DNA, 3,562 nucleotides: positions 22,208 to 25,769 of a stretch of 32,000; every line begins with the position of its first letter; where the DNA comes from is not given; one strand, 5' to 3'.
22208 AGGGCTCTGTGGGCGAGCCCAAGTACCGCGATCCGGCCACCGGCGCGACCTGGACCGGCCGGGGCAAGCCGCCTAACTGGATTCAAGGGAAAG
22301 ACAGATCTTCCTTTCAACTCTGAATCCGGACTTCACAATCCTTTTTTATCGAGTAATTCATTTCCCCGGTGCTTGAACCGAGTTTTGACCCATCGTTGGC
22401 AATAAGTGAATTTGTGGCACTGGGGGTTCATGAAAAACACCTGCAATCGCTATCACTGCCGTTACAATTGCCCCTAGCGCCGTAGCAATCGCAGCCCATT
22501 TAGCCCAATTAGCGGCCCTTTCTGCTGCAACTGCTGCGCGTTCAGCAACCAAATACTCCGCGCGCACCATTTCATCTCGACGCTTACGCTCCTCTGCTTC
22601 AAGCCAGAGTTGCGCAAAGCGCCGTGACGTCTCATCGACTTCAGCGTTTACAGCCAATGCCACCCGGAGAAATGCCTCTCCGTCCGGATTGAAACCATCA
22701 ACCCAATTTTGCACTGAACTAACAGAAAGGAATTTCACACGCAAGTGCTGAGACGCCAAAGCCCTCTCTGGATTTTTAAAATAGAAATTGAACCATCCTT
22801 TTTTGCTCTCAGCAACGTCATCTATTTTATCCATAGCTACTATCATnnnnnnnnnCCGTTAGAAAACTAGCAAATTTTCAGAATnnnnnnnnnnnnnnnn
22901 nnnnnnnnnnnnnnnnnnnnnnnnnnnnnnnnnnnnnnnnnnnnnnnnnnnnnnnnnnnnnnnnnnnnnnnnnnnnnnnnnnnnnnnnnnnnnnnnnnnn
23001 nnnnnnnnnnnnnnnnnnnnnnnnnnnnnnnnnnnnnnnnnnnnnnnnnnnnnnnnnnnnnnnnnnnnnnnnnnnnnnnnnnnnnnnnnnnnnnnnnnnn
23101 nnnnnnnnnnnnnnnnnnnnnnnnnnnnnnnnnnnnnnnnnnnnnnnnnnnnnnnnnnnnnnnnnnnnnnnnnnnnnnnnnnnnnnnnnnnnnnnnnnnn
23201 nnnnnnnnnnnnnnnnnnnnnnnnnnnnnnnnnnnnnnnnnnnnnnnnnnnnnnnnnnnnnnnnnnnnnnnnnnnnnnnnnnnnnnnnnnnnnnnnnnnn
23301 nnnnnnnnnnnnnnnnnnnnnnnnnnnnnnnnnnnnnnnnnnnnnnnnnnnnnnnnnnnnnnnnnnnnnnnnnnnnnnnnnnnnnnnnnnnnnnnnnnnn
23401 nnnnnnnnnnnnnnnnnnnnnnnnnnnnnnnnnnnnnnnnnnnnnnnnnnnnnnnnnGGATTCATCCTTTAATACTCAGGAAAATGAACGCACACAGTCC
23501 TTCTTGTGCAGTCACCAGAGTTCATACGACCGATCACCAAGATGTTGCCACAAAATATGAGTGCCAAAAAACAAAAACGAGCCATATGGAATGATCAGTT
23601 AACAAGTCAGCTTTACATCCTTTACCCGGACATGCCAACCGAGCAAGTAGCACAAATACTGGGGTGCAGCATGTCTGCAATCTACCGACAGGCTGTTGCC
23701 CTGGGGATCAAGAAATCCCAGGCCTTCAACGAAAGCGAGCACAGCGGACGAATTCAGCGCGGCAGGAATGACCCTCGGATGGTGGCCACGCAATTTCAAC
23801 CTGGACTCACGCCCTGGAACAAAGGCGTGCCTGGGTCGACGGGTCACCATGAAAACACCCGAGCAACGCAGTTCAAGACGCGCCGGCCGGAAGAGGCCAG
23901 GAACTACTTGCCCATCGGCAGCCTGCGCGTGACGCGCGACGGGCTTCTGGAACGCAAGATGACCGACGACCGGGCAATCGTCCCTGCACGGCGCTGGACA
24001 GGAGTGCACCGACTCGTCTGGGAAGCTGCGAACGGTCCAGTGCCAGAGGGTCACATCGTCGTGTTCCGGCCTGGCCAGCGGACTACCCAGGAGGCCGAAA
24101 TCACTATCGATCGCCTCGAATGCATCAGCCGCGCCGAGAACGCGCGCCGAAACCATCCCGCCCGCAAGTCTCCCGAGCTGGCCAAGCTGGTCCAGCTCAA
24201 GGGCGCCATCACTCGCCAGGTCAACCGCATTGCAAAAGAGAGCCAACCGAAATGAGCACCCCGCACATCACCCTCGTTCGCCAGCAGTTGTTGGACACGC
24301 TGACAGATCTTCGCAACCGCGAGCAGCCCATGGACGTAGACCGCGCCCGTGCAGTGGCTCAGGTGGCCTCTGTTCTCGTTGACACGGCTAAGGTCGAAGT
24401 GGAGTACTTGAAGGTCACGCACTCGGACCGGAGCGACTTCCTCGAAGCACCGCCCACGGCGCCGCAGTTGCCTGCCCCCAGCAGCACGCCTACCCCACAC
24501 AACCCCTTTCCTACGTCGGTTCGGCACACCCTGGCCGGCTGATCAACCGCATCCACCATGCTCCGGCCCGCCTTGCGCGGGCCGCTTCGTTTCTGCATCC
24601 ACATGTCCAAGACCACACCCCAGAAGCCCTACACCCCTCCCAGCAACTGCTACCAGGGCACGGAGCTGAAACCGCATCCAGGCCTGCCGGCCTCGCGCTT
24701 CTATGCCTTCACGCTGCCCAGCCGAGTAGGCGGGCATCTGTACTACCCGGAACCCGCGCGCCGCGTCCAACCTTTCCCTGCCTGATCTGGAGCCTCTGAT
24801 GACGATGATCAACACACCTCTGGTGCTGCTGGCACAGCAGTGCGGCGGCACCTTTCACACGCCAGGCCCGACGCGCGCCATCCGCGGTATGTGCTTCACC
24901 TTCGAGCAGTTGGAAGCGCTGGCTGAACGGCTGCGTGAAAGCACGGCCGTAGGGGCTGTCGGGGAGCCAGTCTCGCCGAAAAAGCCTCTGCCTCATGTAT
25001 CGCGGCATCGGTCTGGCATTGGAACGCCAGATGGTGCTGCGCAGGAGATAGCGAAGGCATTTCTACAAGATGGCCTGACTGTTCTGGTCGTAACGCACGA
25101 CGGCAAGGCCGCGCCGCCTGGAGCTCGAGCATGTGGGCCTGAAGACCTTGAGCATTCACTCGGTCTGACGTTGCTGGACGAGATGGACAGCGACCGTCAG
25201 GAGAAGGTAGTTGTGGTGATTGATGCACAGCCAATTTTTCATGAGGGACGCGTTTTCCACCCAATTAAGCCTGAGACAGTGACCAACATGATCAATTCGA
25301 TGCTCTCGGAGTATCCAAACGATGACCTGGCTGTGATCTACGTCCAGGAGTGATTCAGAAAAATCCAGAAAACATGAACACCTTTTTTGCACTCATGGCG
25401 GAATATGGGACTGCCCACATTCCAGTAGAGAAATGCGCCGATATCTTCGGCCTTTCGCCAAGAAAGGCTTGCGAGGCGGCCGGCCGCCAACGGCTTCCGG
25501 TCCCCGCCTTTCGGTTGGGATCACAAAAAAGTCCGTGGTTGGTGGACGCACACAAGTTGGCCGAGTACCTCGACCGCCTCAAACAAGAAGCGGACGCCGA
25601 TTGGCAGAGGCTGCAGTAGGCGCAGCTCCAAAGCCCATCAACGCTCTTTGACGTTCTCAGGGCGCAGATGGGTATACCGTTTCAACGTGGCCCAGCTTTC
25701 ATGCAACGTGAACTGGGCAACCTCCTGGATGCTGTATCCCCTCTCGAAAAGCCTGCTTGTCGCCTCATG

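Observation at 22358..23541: AT-rich antisense two-gene membrane-protein cassette inside the early-left operon: candidate novel prophage exclusion or defence module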

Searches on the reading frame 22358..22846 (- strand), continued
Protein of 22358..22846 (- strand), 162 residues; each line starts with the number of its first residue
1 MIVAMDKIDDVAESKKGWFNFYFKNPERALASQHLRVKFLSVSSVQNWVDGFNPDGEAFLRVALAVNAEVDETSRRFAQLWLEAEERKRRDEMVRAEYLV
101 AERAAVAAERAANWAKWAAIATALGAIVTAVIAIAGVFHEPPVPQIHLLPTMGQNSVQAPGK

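Call 82: find_related_loci(query=A4, collection=viral_contigs, flank=8000)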
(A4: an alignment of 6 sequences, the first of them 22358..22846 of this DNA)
Query A4 (162 aa) in viral_contigs; peptide patterns used: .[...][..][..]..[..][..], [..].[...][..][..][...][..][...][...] (x = any residue, [..] = any of these).
396 stretches matched a pattern, but none encodes a relative of the query by tblastn (E <= 1e-3).

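Call 83: find_related_loci(query=A4, collection=metagenome_contigs, flank=8000)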
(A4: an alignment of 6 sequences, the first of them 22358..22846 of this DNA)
Query A4 (162 aa) in metagenome_contigs; peptide patterns used: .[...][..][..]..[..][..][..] (x = any residue, [..] = any of these).
600 stretches matched a pattern, but none encodes a relative of the query by tblastn (E <= 1e-3).
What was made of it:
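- Tried and rejected: B family in other collections: scans of IMG/VR and JGI metagenomes gave no confirmed locus (calls 82, 83).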

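Call 90: search_protein_families(library=pfam, proteins=[L054:7698-7967:+], max_evalue=1)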
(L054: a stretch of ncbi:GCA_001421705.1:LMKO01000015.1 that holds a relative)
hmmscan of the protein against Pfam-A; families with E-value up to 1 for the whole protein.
L054:7698-7967:+ (89 aa): 2 families
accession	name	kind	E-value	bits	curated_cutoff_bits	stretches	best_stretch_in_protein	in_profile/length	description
PF05402.18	PqqD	-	0.051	14.3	23.4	0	58-81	26-48/67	Coenzyme PQQ synthesis protein D (PqqD)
PF21917.1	NMB0537_N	-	0.49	10.6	23.9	1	62-83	6-27/36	N-terminal region of NMB0537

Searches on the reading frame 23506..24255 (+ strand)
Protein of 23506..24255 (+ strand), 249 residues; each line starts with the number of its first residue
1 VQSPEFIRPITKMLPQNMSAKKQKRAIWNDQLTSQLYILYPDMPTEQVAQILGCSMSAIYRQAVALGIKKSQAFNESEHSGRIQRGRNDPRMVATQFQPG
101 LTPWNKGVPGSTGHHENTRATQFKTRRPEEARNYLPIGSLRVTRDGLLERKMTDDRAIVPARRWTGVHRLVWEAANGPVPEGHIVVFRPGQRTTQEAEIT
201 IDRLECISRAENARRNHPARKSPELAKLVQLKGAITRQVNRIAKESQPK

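Call 3: search_protein_families(library=pfam, proteins=[window:23506-24255:+], max_evalue=1)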
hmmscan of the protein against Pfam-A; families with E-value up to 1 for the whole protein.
window:23506-24255:+ (249 aa): 2 families
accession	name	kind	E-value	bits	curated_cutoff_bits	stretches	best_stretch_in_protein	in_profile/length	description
PF13392.12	HNH_3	-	8.8e-09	35.3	24.8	1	166-214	2-46/46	HNH endonuclease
PF13384.12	HTH_23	-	0.035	14.4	24.6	1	43-61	18-36/50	Homeodomain-like domain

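Call 4: search_protein_families(library=padloc, proteins=[window:23506-24255:+], max_evalue=1)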
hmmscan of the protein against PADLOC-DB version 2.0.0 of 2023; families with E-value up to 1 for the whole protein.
window:23506-24255:+ (249 aa): 0 families

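Call 5: search_protein_families(library=phrogs, proteins=[window:23506-24255:+], max_evalue=1)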
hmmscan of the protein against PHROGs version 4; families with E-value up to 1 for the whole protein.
window:23506-24255:+ (249 aa): 10 families
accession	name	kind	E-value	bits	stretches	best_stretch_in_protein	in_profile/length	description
phrog_1891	-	DNA, RNA and nucleotide metabolism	4.5e-41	142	1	15-247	39-245/255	HNH endonuclease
phrog_323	-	transcription regulation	3.8e-06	27.7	1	18-72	87-141/319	transcriptional regulator, D5-like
phrog_826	-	DNA, RNA and nucleotide metabolism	1e-05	26.3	1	156-218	97-160/281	HNH endonuclease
phrog_1872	-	DNA, RNA and nucleotide metabolism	0.0047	17.9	1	161-224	57-117/166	endonuclease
phrog_99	-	DNA, RNA and nucleotide metabolism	0.016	15.9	1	162-214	155-203/383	HNH endonuclease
phrog_9129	-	unknown function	0.026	15.5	1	18-90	61-131/184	-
phrog_1492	-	DNA, RNA and nucleotide metabolism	0.029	14.5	1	164-192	111-139/414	HNH endonuclease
phrog_59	-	DNA, RNA and nucleotide metabolism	0.07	13.5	1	162-184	186-207/423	HNH endonuclease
phrog_959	-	DNA, RNA and nucleotide metabolism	0.15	12.8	1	165-227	58-117/138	HNH endonuclease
phrog_3910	-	transcription regulation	0.22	11.5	1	20-76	60-119/356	transcriptional regulator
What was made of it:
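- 23542..24255 (+): HNH endonuclease-like gene with an N-terminal HTH. It lies in the variable slot and has an AT-rich 5' end. Evidence from calls 3 and 5.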

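Call 58: search_protein_families(library=padloc, proteins=[L058:8222-8956:-, L058:9153-9437:-, L058:7872-8120:-, L060:8839-9234:+, L060:9237-9737:+], max_evalue=0.1)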
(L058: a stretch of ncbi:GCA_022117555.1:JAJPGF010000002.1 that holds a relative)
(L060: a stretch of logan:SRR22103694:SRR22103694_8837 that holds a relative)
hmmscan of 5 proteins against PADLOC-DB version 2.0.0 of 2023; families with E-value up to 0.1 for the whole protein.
L058:8222-8956:- (244 aa): 0 families

L058:9153-9437:- (94 aa): 0 families

L058:7872-8120:- (82 aa): 0 families

L060:8839-9234:+ (131 aa): 0 families

L060:9237-9737:+ (166 aa): 1 family
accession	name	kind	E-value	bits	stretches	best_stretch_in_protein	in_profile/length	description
PDLC01940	CARF8--CARF_CSX16_TM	-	0.0063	13.6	1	25-75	234-279/390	-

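Call 59: search_protein_families(library=pfam, proteins=[L058:8222-8956:-, L058:9153-9437:-, L058:7872-8120:-, L060:8839-9234:+, L060:9237-9737:+, L060:8621-8842:+], max_evalue=0.1)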
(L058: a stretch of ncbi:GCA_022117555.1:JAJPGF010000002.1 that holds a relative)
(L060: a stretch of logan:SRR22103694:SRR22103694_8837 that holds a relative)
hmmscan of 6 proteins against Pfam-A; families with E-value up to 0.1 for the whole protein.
L058:8222-8956:- (244 aa): 0 families

L058:9153-9437:- (94 aa): 0 families

L058:7872-8120:- (82 aa): 0 families

L060:8839-9234:+ (131 aa): 0 families

L060:9237-9737:+ (166 aa): 0 families

L060:8621-8842:+ (73 aa): 0 families

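Call 79: search_protein_families(library=ncbifam, proteins=[window:23542-24255:+], max_evalue=0.1)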
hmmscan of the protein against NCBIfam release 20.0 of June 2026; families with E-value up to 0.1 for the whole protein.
window:23542-24255:+ (237 aa): 0 families

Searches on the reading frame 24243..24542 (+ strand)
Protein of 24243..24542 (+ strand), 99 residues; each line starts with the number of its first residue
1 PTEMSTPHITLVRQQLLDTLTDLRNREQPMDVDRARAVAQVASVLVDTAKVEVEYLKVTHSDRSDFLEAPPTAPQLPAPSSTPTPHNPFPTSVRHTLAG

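Call 3: search_protein_families(library=pfam, proteins=[window:24243-24542:+], max_evalue=1)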
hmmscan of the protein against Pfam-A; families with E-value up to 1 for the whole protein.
window:24243-24542:+ (99 aa): 1 family
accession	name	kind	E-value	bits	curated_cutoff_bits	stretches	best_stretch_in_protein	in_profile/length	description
PF21841.1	DUF6900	-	0.19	12.1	24.1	1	51-68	14-31/52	Family of unknown function (DUF6900)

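Call 58: search_protein_families(library=padloc, proteins=[window:24243-24542:+], max_evalue=0.1)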
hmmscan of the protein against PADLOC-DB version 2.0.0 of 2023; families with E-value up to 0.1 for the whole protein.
window:24243-24542:+ (99 aa): 0 families

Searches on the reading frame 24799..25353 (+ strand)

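Call 3: search_protein_families(library=pfam, proteins=[window:24799-25353:+], max_evalue=1)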
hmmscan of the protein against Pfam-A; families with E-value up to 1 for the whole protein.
window:24799-25353:+ (184 aa): 1 family
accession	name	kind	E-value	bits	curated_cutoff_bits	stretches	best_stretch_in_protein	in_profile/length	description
PF01132.26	EFP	-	0.085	13.3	27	0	85-104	34-53/54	Elongation factor P (EF-P) OB domain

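Call 58: search_protein_families(library=padloc, proteins=[L058:8222-8956:-, L058:9153-9437:-, L058:7872-8120:-, L060:8839-9234:+, L060:9237-9737:+], max_evalue=0.1)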
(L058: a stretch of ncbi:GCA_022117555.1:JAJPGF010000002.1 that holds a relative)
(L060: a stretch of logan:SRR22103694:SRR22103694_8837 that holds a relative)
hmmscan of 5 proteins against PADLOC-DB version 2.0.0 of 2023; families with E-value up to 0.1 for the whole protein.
L058:8222-8956:- (244 aa): 0 families

L058:9153-9437:- (94 aa): 0 families

L058:7872-8120:- (82 aa): 0 families

L060:8839-9234:+ (131 aa): 0 families

L060:9237-9737:+ (166 aa): 1 family
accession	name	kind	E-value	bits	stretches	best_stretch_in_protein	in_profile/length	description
PDLC01940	CARF8--CARF_CSX16_TM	-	0.0063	13.6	1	25-75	234-279/390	-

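Call 59: search_protein_families(library=pfam, proteins=[L058:8222-8956:-, L058:9153-9437:-, L058:7872-8120:-, L060:8839-9234:+, L060:9237-9737:+, L060:8621-8842:+], max_evalue=0.1)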
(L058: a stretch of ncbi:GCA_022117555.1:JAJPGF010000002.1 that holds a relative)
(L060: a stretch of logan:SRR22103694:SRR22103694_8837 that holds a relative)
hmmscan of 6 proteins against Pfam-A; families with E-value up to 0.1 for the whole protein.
L058:8222-8956:- (244 aa): 0 families

L058:9153-9437:- (94 aa): 0 families

L058:7872-8120:- (82 aa): 0 families

L060:8839-9234:+ (131 aa): 0 families

L060:9237-9737:+ (166 aa): 0 families

L060:8621-8842:+ (73 aa): 0 families

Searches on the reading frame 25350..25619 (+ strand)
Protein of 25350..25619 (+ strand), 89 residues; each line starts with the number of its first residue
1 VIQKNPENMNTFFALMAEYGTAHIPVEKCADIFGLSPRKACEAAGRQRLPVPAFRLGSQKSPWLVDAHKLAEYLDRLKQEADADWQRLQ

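Call 3: search_protein_families(library=pfam, proteins=[window:25350-25619:+], max_evalue=1)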
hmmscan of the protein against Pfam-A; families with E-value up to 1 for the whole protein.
window:25350-25619:+ (89 aa): 1 family
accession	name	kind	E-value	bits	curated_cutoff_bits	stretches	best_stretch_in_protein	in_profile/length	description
PF11112.13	PyocinActivator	-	8.7e-17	61.5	24.2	1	11-81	1-74/74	Pyocin activator protein PrtN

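Call 58: search_protein_families(library=padloc, proteins=[L058:8222-8956:-, L058:9153-9437:-, L058:7872-8120:-, L060:8839-9234:+, L060:9237-9737:+], max_evalue=0.1)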
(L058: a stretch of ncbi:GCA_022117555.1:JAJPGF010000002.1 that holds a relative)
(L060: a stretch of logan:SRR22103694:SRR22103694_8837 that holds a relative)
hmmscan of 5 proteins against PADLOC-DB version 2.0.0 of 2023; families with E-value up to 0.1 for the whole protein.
L058:8222-8956:- (244 aa): 0 families

L058:9153-9437:- (94 aa): 0 families

L058:7872-8120:- (82 aa): 0 families

L060:8839-9234:+ (131 aa): 0 families

L060:9237-9737:+ (166 aa): 1 family
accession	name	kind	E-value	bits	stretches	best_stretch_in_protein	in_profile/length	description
PDLC01940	CARF8--CARF_CSX16_TM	-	0.0063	13.6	1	25-75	234-279/390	-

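Call 59: search_protein_families(library=pfam, proteins=[L058:8222-8956:-, L058:9153-9437:-, L058:7872-8120:-, L060:8839-9234:+, L060:9237-9737:+, L060:8621-8842:+], max_evalue=0.1)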
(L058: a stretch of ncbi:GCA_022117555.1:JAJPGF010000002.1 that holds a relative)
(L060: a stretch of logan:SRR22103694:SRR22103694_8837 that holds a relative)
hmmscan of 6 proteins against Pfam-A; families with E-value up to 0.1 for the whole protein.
L058:8222-8956:- (244 aa): 0 families

L058:9153-9437:- (94 aa): 0 families

L058:7872-8120:- (82 aa): 0 families

L060:8839-9234:+ (131 aa): 0 families

L060:9237-9737:+ (166 aa): 0 families

L060:8621-8842:+ (73 aa): 0 families
